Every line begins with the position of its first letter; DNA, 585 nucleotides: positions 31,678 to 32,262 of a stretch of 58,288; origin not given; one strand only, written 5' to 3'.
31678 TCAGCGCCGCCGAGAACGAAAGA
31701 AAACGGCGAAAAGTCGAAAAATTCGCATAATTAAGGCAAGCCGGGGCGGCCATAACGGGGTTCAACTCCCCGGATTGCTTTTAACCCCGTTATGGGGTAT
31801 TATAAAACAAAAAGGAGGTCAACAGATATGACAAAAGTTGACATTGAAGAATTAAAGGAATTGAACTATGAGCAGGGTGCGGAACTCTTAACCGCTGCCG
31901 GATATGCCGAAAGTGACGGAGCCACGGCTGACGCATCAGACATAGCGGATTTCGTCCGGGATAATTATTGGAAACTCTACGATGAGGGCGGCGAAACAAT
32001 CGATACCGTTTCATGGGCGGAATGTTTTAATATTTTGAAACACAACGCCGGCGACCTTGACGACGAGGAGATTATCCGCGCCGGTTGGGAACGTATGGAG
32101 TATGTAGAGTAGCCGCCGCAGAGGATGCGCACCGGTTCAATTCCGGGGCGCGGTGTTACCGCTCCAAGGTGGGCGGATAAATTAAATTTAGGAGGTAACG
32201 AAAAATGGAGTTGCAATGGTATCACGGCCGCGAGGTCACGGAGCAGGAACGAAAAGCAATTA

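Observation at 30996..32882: Acr/Aca-like regulatory hub: three consensus promoters sharing a GCGCTAT operator around a small HTH gene, driving acidic paralogs on the opposite strand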

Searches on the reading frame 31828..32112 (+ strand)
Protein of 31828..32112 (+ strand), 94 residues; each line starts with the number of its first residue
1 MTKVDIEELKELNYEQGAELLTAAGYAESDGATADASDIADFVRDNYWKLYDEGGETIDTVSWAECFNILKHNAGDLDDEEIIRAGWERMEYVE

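Call 8: search_protein_families(library=pfam, max_evalue=0.01, proteins=[window:31828-32112:+])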
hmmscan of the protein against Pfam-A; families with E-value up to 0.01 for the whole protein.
window:31828-32112:+ (94 aa): 0 families

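Call 9: search_protein_families(library=phrogs, max_evalue=0.01, proteins=[window:31828-32112:+])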
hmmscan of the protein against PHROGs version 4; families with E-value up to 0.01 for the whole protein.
window:31828-32112:+ (94 aa): 0 families

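Call 14: find_homologous_proteins(query=window:31828-32112:+, max_evalue=0.001)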
Query window:31828-32112:+ (94 aa): 29 proteins with E <= 0.001 among 34 candidates.
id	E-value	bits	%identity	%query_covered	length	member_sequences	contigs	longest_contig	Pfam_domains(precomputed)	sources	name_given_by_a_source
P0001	2.1e-53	196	98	100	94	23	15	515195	-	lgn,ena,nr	nr:MAG TPA: hypothetical protein [Caudoviricetes sp.]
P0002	2.1e-45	171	84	100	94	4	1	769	-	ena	-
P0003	5.1e-45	169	83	98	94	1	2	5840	-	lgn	-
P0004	6.6e-45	169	84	100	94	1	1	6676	-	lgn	-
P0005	1.8e-44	168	82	98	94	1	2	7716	-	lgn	-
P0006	5.4e-44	166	85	95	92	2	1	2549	-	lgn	-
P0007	1.4e-43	165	85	97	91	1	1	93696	-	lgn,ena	-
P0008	4.6e-43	163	79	98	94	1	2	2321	-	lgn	-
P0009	5.5e-43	163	81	100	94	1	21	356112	-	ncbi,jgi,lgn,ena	jgi:hypothetical protein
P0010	1.8e-42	161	81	97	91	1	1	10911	-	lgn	-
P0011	3.2e-42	160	84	97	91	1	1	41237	-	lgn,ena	-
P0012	4.1e-41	157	79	97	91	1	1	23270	-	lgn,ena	-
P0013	7.7e-41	156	81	97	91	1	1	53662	-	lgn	-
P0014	2.6e-39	151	78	95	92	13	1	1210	-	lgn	-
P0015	5.0e-39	150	76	98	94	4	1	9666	-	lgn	-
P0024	1.4e-29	120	68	97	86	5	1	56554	-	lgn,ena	-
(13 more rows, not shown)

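Call 16: find_encoding_contigs(protein=P0009, flank=6000, max_places=4)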
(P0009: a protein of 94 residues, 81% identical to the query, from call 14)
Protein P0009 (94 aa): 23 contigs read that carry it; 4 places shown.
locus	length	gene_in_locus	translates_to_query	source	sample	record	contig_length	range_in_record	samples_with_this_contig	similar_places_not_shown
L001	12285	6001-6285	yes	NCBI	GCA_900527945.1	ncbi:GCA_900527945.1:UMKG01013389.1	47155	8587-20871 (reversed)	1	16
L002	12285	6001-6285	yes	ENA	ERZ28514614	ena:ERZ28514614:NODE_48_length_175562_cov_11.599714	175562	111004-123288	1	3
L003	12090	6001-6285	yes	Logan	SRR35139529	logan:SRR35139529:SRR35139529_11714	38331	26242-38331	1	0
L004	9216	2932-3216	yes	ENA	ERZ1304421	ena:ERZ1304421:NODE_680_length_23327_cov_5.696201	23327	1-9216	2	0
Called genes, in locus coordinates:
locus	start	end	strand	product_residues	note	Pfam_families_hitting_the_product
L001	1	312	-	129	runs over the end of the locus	-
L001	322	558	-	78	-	-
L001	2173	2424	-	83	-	-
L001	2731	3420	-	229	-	-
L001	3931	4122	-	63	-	-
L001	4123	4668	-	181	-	-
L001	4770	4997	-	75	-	PF13443:HTH_26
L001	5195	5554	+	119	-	-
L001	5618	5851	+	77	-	-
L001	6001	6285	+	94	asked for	-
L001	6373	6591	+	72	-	-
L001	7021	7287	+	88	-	-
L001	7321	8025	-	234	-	-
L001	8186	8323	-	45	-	-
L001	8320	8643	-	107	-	-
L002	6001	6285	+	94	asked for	-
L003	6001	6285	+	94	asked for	-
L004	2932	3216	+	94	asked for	-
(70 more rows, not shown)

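Call 17: find_encoding_contigs(protein=P0024, flank=6000, max_places=3)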
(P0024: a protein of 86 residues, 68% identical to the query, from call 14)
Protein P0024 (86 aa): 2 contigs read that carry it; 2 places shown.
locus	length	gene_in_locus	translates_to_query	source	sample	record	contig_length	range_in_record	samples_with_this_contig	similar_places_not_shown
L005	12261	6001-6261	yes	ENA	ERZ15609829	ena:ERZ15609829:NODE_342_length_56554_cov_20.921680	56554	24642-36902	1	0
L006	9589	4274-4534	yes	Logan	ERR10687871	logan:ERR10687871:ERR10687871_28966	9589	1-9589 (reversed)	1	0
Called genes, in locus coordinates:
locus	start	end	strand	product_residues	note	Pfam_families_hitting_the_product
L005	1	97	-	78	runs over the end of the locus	-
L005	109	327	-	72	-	-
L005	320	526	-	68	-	-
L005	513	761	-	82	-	-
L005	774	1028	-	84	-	-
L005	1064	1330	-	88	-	-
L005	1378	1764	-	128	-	-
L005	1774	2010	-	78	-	-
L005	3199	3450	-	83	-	-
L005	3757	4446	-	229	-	-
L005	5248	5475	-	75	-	PF13443:HTH_26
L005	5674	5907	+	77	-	-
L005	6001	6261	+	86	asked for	-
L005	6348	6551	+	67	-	-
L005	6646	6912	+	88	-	-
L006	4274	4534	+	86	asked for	-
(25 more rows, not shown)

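Call 34: search_solved_structures(query=A1, max_evalue=10)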
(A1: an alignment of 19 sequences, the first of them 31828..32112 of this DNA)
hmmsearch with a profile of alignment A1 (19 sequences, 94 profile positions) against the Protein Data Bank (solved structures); distinct sequences matched with E-value up to 10: 4.
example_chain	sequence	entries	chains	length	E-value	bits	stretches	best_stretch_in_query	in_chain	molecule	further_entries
2cxj_A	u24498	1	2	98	0.23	14.9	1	4-57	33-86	S100 calcium-binding protein A13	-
2mc5_A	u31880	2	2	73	0.7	13.3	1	20-75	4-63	45L | RNA polymerase inhibitor p7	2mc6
6j9e_J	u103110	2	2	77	0.72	13.3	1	19-75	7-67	45L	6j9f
3wfn_B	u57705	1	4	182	0.98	12.8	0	4-35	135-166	Calmodulin, Sodium channel protein type 8 subunit alpha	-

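Call 41: predict_structure(alignment_id=A2)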
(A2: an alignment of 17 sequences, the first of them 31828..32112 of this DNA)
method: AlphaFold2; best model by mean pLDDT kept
length: 94 residues; sequences in the alignment: 17
mean_pLDDT: 72.2   pTM: 0.59
mean pLDDT of the five models: 72.2, 62.7, 54.5, 54.0, 50.4
residues with pLDDT >= 90: 4; 70-90: 50; 50-70: 26; < 50: 14
segments of 3 or more residues with pLDDT < 50: 32-40, 71-73
pLDDT, mean of each block of 10 residues (from residue 1): 81 89 85 44 73 85 72 53 76 52
secondary structure, 60 per line:
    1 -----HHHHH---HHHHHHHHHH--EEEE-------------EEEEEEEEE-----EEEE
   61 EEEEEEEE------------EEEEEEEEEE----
elements in order: H6-10 H14-23 E26-29 E43-51 E57-68 E81-90

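Call 43: fold_search(model_id=the predicted structure, library=pdb)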
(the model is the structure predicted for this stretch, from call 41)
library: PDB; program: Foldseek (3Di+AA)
matches with E <= 10: 321; with E <= 0.001: 0
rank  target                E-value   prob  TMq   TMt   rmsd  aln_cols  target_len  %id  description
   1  9iqn                  6.0e-01  0.41  0.39  0.32   4.8        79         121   10  CatM-W86A-L6R, a SnoaL-like protein in complex with substrate mimic L6R (released 2025-07-16)
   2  3vx7_B                6.4e-01  0.12  0.27  0.19  11.2        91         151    9  Crystal structure of Kluyveromyces marxianus Atg7NTD-Atg10 complex (released 2012-11-14)
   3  9iqd_D                6.8e-01  0.60  0.41  0.35   3.8        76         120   13  Apo-MicM,homologous of AkaM, SnoaL-like protein (released 2025-07-16)
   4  9iq7_A                6.8e-01  0.54  0.41  0.34   4.0        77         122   16  SacM-homologous of AkaM (released 2025-07-16)
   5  9iq5_A                6.8e-01  0.51  0.42  0.35   4.1        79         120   11  CatM, SnoaL-like protein (released 2025-07-16)
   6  6skj_B                6.8e-01  0.28  0.23  0.07   4.4        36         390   17  DeltaC2 C-terminal truncation of HsNMT1 in complex with MyrCoA and GNCFSKPR substrates (released 2020-03-18)
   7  3iu1_A                7.2e-01  0.38  0.23  0.07   3.6        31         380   19  Crystal Structure of human type-I N-myristoyltransferase with bound myristoyl-CoA (released 2009-09-15)
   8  7owu_B                7.2e-01  0.38  0.23  0.06   3.9        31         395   19  HsNMT1 in complex with both CoA and Myr-ANCFSKPR peptide (released 2022-12-21)
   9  9iqk_A                7.6e-01  0.51  0.41  0.34   4.1        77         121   16  SacM in complex with LC3 (released 2025-07-16)
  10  9iqk_B                7.6e-01  0.47  0.40  0.33   4.2        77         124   16  SacM in complex with LC3 (released 2025-07-16)
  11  8q3s_A                7.6e-01  0.35  0.25  0.07   3.8        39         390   15  HsNMT1 in complex with both MyrCoA and GNCFSKAR inhibitor peptide (released 2024-08-14)
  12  9mkb_q5               7.6e-01  0.25  0.28  0.14  10.5        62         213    8  Structure of the bacteriophage T4 portal-neck-tail complex (released 2025-12-24)
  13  6sk8_B                8.1e-01  0.35  0.23  0.06   3.7        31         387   19  DeltaC3 C-terminal truncation of HsNMT1 in complex with MyrCoA and GDCFSKPR substrates (released 2020-03-18)
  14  5o9t_A                8.1e-01  0.23  0.23  0.07   4.4        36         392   17  HsNMT1 in complex with CoA and acetylated-NCFSKPK peptide (released 2018-06-27)
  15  9iq7_B                8.6e-01  0.44  0.40  0.32   4.2        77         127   16  SacM-homologous of AkaM (released 2025-07-16)
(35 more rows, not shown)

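Call 46: fold_search(model_id=the predicted structure, library=viral)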
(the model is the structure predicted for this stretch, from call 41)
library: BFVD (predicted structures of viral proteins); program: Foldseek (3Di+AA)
matches with E <= 10: 621; with E <= 0.001: 1
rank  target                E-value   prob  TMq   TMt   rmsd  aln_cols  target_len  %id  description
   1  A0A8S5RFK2            4.6e-06  1.00  0.62  0.64   6.2        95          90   35  Uncharacterized protein [virus sp. ctQmo6]
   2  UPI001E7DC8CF         4.0e-02  0.63  0.33  0.21  10.6       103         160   14  (no name look-up for this kind of identifier)
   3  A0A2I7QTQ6            2.2e-01  0.38  0.31  0.28   9.2        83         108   12  (no name in the UniProt tables at hand)
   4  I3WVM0                2.6e-01  0.87  0.43  0.32   5.5        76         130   10  Uncharacterized protein [Acinetobacter phage ZZ1]
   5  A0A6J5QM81            3.1e-01  0.23  0.25  0.17  10.4        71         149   15  NAT_SF domain containing protein [uncultured Caudovirales phage]
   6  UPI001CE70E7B         3.1e-01  0.14  0.25  0.05  13.2        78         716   12  (no name look-up for this kind of identifier)
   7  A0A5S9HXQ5            3.3e-01  0.89  0.34  0.20   3.0        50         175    8  Uncharacterized protein [Tenacibaculum phage PTm1]
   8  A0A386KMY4            4.2e-01  0.08  0.19  0.14  22.3        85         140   10  Uncharacterized protein [Acinetobacter phage vB_AbaM_B09_Aci01-1]
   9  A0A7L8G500            4.4e-01  0.66  0.42  0.48   5.1        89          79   15  (no name in the UniProt tables at hand)
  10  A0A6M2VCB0            4.7e-01  0.12  0.26  0.15  13.0        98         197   14  (no name in the UniProt tables at hand)
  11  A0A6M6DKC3            5.0e-01  0.66  0.36  0.17   5.2        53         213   13  (no name in the UniProt tables at hand)
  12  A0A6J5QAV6            5.3e-01  0.13  0.24  0.10  15.5        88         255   12  Tail tube protein [uncultured Caudovirales phage]
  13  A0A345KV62            5.3e-01  0.08  0.22  0.19  14.1       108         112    9  Uncharacterized protein [Mycobacterium phage Aminay]
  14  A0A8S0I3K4            5.6e-01  0.20  0.35  0.26  16.8        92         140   12  (no name in the UniProt tables at hand)
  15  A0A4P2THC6            5.6e-01  0.11  0.23  0.08  15.0        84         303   10  Baseplate tail tube protein [Vibrio phage VP-1]
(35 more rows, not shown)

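Call 48: search_protein_representatives(alignment_id=A2)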
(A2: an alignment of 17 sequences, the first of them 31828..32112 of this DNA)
Query: 17 sequences, 94 profile positions. Proteins with E-value up to 0.001 (for the whole library): 66; up to 1e-10: 29; up to 1e-30: 2. The best 66 are listed.
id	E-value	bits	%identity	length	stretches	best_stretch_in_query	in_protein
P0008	5.8e-47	173.9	-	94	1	1-93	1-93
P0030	3.1e-31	123.5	-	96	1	4-93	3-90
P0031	4.4e-25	103.8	-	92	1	5-90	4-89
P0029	2.6e-18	82.0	-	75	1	4-62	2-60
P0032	5.7e-16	74.5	-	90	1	1-89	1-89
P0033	1.4e-15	73.3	-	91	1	1-90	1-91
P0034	3.6e-15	72.0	-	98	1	1-90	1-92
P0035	2.8e-14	69.1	-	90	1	3-91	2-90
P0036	3.6e-14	68.8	-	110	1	1-90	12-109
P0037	7.6e-14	67.7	-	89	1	1-91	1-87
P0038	1.1e-13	67.2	-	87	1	1-91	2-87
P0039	1.5e-13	66.7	-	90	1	1-88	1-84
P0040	3.2e-13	65.7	-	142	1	2-92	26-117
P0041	5.0e-13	65.1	-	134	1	4-88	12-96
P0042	5.9e-13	64.9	-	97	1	2-88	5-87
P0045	4.3e-12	62.1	-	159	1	3-90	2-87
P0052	4.2e-11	58.9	-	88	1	4-90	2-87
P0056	9.5e-11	57.8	-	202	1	1-89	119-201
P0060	2.3e-10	56.6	-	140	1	1-68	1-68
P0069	3.0e-09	53.0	-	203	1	3-88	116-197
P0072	6.1e-09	52.0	-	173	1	8-71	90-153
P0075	6.9e-08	48.6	-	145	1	4-68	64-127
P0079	2.9e-07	46.7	-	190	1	4-76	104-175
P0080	3.1e-07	46.5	-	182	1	2-77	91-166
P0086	4.3e-05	39.7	-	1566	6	24-64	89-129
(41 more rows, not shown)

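Call 49: search_protein_families(library=pfam, max_evalue=0.01, proteins=[P0056, P0069, P0079, P0080, P0072, P0045, P0040, P0075, P0060, P0086])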
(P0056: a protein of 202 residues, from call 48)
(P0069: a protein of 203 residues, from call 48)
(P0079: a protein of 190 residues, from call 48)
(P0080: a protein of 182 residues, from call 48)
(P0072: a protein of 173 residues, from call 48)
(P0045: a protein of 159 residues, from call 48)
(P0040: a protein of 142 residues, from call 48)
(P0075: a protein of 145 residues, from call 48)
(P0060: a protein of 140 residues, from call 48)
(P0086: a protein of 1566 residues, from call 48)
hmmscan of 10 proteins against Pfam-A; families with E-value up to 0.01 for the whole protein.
P0056 (202 aa): 0 families

P0069 (203 aa): 0 families

P0079 (190 aa): 0 families

P0080 (182 aa): 0 families

P0072 (173 aa): 0 families

P0045 (159 aa): 0 families

P0040 (142 aa): 1 family
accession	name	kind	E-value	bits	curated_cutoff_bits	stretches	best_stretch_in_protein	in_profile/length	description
PF05289.16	BLYB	-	0.0022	18.7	25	1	2-42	21-61/120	Borrelia hemolysin accessory protein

P0075 (145 aa): 1 family
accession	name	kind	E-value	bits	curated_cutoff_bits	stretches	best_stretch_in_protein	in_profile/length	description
PF01402.27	RHH_1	-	3.8e-05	23.9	20.5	1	21-55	2-36/39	Ribbon-helix-helix protein, copG family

P0060 (140 aa): 4 families
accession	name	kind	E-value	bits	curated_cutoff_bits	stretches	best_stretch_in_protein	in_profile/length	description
PF01381.28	HTH_3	-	3.1e-05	24.4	23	1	87-133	1-47/55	Helix-turn-helix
PF24745.1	DUF7693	-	0.0024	18.5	27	1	28-81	25-78/99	Domain of unknown function (DUF7693)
PF04218.19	CENP-B_N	-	0.0031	17.6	21.2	1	95-120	22-47/53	CENP-B N-terminal DNA-binding domain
PF20432.4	Xre-like-HTH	-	0.0077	16.9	25.8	0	86-120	14-47/63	Antitoxin Xre-like helix-turn-helix domain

P0086 (1566 aa): 4 families
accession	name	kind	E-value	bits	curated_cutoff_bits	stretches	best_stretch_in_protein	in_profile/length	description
PF16277.11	DUF4926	-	2.8e-58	193.6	29.1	0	830-848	35-53/57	Domain of unknown function (DUF4926)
PF18260.7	Nab2p_Zf1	-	1.2e-23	83.1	25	0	54-63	9-18/26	Nuclear polyadenylated RNA-binding 2 protein CCCH zinc finger 1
PF18374.6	Enolase_like_N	-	7.9e-06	25.6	25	0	586-612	26-52/52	Enolase N-terminal domain-like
PF21038.3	CEP104_N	-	0.0019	18.8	27.5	0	824-858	60-94/120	Centrosomal protein CEP104, N-terminal domain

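Call 56: find_homologous_proteins(query=A3, max_evalue=0.001)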
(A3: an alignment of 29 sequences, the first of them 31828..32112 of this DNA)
Query A3 (29 sequences) (94 aa, profile of the alignment): 50 proteins with E <= 0.001 among 1397 candidates.
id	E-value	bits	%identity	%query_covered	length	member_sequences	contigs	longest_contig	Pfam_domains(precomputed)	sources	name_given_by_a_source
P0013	3.4e-28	115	81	97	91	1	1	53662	-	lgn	-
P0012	3.5e-28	115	79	97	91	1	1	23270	-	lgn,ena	-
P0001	3.8e-28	115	98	100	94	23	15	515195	-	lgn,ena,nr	nr:MAG TPA: hypothetical protein [Caudoviricetes sp.]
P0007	4.0e-28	115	85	97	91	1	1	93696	-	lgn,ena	-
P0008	5.2e-28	115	79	98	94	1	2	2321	-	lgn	-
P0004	5.4e-28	115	84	100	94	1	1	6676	-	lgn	-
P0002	6.4e-28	115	84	100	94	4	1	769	-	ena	-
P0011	1.2e-27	114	84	97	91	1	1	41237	-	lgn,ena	-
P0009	3.1e-27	112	81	100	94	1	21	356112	-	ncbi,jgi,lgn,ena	jgi:hypothetical protein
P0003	4.0e-27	112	83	98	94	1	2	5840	-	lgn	-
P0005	6.5e-27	111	82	98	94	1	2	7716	-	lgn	-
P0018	1.2e-26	110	73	97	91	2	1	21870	-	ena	-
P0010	1.4e-26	110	81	97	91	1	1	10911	-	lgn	-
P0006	7.5e-26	108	85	95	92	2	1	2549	-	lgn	-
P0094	7.7e-26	108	39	96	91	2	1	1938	-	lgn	-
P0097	7.3e-25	105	32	96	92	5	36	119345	-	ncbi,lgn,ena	-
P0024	1.0e-23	101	68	97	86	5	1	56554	-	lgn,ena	-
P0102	2.6e-22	97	55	97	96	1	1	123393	-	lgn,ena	-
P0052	1.3e-21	94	31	93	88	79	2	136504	-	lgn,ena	-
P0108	4.0e-8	51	48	67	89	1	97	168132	-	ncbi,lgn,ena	-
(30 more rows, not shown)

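Call 57: find_encoding_contigs(protein=P0097, flank=5000, max_places=3)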
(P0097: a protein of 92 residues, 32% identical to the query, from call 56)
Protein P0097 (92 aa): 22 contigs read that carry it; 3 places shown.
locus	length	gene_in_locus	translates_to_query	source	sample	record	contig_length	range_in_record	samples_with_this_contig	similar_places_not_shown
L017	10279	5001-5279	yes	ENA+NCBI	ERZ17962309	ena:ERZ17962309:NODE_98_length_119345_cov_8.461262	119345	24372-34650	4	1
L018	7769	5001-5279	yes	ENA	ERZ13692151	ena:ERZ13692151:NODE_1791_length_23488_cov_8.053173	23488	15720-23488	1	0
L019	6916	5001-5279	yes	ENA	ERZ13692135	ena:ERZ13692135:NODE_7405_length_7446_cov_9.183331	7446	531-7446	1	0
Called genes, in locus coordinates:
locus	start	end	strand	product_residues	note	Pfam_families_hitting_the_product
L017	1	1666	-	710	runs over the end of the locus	-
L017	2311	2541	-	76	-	PF07022:Phage_CI_repr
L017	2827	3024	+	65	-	-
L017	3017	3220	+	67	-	-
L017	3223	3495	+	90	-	PF15738:YafQ_toxin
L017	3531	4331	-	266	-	PF18847:LPD29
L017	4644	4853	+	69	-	-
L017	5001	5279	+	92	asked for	-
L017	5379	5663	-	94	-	-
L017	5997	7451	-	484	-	PF00805:Pentapeptide, PF13599:Pentapeptide_4 (weak), PF25296:Decapeptide (faint), PF00805:Pentapeptide, PF13599:Pentapeptide_4 (weak), PF00805:Pentapeptide, PF13599:Pentapeptide_4 (weak), PF00805:Pentapeptide (weak), +1 more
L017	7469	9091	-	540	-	PF24883:NPHP3_N (faint), PF13289:SIR2_2, PF05729:NACHT (weak)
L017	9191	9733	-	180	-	-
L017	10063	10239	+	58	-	-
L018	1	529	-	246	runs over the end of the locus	PF10543:ORF6N, PF10552:ORF6C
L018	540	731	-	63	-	-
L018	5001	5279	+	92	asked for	-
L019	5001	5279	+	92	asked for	-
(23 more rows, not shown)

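Call 58: find_encoding_contigs(protein=P0108, flank=5000, max_places=3)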
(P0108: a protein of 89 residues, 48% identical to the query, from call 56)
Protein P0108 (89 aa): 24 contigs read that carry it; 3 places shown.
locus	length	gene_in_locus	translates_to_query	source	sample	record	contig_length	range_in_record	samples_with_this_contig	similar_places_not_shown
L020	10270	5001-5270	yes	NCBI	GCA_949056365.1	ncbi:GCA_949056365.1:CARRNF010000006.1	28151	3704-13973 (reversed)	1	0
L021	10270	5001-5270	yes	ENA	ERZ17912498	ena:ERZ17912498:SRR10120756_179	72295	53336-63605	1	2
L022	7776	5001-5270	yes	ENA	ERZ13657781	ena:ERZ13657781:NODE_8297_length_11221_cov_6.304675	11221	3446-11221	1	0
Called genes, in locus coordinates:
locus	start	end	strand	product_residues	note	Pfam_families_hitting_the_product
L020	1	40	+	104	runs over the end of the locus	PF04965:GPW_gp25 (weak)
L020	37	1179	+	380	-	PF26079:Baseplate_J_C (faint), PF04865:Baseplate_J, PF26078:Baseplate_J_M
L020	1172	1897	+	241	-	PF09684:Tail_P2_I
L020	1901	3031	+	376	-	-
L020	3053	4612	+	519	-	-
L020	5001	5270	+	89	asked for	-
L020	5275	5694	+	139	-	PF01381:HTH_3 (weak), PF13443:HTH_26 (weak)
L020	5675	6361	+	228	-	-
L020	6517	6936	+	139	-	-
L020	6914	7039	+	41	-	-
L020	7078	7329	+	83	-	-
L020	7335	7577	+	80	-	PF04688:Holin_SPP1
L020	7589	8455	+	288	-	PF00959:Phage_lysozyme, PF05951:Peptidase_M15_2, PF08291:Peptidase_M15_3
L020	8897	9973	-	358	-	PF00672:HAMP, PF00512:HisKA, PF02518:HATPase_c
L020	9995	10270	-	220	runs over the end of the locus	PF00072:Response_reg, PF00486:Trans_reg_C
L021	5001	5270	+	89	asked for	-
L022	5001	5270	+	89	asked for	-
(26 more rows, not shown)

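Call 59: search_protein_families(library=padloc, max_evalue=0.01, proteins=[window:31828-32112:+])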
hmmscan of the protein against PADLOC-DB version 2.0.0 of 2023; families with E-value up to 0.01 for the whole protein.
window:31828-32112:+ (94 aa): 0 families

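Call 60: search_protein_families(library=ncbifam, max_evalue=0.01, proteins=[window:31828-32112:+])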
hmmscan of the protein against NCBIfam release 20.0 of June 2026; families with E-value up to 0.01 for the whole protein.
window:31828-32112:+ (94 aa): 0 families
